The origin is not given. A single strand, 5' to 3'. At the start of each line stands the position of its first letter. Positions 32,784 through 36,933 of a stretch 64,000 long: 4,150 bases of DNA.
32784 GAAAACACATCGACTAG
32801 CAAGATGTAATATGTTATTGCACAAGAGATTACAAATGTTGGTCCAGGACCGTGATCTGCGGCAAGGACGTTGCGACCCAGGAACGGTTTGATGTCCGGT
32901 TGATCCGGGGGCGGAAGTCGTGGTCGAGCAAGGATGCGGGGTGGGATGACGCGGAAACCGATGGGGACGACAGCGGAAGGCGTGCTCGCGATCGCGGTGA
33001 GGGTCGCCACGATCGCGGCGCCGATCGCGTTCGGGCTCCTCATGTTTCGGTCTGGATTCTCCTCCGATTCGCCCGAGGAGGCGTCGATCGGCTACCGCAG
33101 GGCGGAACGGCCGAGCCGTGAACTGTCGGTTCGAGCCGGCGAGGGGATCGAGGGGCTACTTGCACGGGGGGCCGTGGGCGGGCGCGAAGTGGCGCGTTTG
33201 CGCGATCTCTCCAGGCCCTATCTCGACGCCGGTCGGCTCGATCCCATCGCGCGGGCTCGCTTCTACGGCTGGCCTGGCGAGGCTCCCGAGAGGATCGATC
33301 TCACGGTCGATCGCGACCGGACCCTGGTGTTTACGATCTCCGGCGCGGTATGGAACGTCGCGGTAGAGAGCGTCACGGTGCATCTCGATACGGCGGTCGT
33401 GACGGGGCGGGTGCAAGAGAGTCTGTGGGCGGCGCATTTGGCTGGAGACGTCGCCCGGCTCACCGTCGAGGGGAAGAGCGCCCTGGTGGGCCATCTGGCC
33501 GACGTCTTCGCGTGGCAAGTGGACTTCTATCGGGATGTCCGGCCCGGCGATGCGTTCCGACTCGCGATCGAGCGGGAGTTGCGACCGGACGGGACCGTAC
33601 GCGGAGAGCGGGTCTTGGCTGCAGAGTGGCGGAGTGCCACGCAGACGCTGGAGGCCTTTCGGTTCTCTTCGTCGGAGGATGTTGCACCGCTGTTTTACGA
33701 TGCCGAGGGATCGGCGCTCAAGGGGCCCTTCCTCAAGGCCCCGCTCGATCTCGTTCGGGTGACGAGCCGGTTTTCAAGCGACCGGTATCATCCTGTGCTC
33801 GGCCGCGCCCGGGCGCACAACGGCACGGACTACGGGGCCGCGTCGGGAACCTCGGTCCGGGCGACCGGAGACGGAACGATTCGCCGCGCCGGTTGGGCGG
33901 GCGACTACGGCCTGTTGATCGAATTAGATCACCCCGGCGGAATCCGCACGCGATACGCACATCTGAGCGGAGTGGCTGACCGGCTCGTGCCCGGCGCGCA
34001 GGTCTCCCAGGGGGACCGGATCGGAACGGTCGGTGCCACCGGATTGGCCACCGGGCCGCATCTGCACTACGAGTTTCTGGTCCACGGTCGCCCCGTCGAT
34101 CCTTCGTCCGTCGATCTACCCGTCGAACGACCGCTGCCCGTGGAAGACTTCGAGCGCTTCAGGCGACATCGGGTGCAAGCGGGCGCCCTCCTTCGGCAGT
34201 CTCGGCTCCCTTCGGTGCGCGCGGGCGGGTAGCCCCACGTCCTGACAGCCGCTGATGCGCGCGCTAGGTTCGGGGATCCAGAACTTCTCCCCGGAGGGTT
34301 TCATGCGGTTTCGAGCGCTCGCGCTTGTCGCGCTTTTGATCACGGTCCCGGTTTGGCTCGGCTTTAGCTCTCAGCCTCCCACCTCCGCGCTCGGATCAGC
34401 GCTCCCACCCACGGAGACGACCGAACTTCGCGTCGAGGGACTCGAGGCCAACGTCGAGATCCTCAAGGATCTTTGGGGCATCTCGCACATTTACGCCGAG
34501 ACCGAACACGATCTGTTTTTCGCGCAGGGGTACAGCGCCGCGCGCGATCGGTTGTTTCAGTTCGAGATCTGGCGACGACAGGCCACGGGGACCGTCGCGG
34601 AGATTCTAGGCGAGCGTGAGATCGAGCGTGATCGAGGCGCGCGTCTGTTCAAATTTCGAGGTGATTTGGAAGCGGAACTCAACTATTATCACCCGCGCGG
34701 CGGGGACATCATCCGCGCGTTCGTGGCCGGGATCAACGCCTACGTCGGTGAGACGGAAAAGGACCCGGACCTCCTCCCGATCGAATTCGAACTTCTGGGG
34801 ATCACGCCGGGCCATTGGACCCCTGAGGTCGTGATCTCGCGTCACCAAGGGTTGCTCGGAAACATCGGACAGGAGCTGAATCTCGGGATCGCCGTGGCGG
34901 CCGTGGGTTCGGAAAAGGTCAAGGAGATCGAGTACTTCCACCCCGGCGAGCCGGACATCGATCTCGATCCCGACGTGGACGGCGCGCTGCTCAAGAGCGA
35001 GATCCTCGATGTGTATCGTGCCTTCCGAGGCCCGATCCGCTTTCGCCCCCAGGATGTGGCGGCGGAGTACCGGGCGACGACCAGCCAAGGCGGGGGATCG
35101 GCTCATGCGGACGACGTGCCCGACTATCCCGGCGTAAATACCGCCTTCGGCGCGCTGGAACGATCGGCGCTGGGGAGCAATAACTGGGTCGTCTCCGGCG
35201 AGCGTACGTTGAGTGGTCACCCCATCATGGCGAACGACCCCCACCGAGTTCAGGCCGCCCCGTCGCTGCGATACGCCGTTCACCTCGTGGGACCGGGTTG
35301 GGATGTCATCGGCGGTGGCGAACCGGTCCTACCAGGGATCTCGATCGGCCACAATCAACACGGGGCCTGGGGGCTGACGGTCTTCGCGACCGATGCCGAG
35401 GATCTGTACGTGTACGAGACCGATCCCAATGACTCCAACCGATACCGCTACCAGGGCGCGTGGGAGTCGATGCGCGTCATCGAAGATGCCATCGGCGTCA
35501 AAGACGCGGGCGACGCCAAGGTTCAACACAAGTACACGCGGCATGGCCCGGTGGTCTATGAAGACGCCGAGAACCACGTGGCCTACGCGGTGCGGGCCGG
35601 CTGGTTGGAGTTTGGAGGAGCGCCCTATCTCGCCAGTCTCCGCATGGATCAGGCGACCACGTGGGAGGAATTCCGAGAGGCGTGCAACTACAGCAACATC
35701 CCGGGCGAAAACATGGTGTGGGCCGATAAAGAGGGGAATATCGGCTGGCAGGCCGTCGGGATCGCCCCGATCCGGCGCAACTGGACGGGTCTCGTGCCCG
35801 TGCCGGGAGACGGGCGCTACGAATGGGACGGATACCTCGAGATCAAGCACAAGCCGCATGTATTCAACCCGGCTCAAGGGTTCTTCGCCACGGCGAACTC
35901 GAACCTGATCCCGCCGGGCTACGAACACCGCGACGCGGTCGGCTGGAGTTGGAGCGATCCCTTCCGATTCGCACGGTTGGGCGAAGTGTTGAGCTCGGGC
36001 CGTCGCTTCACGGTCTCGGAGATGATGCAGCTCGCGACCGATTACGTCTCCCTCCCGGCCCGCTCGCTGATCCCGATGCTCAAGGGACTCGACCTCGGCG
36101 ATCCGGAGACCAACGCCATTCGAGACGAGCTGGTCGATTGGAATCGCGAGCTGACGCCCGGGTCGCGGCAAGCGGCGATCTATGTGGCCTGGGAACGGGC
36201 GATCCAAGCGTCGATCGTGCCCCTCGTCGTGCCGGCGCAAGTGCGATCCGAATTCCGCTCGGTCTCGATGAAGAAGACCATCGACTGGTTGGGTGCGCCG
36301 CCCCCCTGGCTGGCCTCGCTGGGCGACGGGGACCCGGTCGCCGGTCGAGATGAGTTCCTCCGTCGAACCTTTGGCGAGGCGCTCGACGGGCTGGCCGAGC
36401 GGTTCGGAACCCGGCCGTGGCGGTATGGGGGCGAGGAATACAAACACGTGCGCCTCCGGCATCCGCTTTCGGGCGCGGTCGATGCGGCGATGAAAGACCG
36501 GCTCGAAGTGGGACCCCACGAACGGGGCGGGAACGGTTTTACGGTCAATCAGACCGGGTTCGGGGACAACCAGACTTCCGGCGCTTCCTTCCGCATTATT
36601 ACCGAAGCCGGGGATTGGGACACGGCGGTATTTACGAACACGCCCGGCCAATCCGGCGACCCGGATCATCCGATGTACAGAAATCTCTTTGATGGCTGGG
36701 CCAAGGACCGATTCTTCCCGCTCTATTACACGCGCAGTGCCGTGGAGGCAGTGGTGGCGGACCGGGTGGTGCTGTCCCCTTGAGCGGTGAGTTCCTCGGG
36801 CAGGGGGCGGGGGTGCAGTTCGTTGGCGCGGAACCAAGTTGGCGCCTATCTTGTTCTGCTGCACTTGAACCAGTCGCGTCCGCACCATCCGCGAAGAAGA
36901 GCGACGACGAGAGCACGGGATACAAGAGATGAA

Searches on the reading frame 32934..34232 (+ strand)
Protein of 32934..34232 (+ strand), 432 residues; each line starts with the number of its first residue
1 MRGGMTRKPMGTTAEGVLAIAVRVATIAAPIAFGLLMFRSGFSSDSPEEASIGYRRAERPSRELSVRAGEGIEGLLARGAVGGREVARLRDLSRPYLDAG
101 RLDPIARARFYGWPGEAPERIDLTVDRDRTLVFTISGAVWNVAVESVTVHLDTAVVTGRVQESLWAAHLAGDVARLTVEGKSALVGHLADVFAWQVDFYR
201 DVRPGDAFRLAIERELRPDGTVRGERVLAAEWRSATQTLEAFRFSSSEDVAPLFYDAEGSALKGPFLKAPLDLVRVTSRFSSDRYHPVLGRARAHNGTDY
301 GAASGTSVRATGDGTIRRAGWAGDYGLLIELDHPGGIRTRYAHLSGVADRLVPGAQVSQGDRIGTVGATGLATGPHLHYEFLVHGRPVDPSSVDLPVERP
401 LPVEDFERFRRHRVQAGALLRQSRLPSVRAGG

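Call 37: find_encoding_contigs(protein=window:32934-34232:+, flank=1000, max_places=3)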
Protein window:32934-34232:+ (432 aa): no gene with exactly this product is on record in the collection.

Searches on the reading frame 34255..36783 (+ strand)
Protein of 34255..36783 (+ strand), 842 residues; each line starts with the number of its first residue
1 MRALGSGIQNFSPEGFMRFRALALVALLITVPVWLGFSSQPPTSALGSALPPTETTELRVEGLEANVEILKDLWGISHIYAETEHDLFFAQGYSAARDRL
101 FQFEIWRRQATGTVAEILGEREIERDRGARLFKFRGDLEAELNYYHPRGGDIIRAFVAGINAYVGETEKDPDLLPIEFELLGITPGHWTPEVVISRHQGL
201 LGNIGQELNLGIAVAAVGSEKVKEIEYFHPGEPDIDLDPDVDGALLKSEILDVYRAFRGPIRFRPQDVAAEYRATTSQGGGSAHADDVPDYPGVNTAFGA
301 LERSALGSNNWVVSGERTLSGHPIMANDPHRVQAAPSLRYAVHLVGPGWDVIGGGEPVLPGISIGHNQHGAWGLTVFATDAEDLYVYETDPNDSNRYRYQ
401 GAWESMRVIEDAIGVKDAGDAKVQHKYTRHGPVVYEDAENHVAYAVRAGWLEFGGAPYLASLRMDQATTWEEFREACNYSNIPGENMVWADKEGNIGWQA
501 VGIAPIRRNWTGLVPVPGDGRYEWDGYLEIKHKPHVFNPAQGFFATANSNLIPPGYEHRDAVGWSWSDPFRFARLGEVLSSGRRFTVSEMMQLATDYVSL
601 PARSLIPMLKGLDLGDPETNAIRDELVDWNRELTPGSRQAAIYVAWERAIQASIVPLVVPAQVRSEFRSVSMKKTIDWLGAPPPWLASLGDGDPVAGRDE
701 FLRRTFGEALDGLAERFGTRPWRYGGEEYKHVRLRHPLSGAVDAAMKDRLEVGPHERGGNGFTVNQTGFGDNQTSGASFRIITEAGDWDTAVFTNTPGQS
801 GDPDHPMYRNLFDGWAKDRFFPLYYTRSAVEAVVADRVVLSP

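Call 48: search_protein_families(library=pfam, proteins=[window:34255-36783:+])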
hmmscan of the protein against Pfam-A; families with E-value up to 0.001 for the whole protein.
window:34255-36783:+ (842 aa): 1 family
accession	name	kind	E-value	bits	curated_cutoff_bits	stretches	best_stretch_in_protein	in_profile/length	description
PF01804.23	Penicil_amidase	-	1.1e-191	639.8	21.3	1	66-832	1-675/675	Penicillin amidase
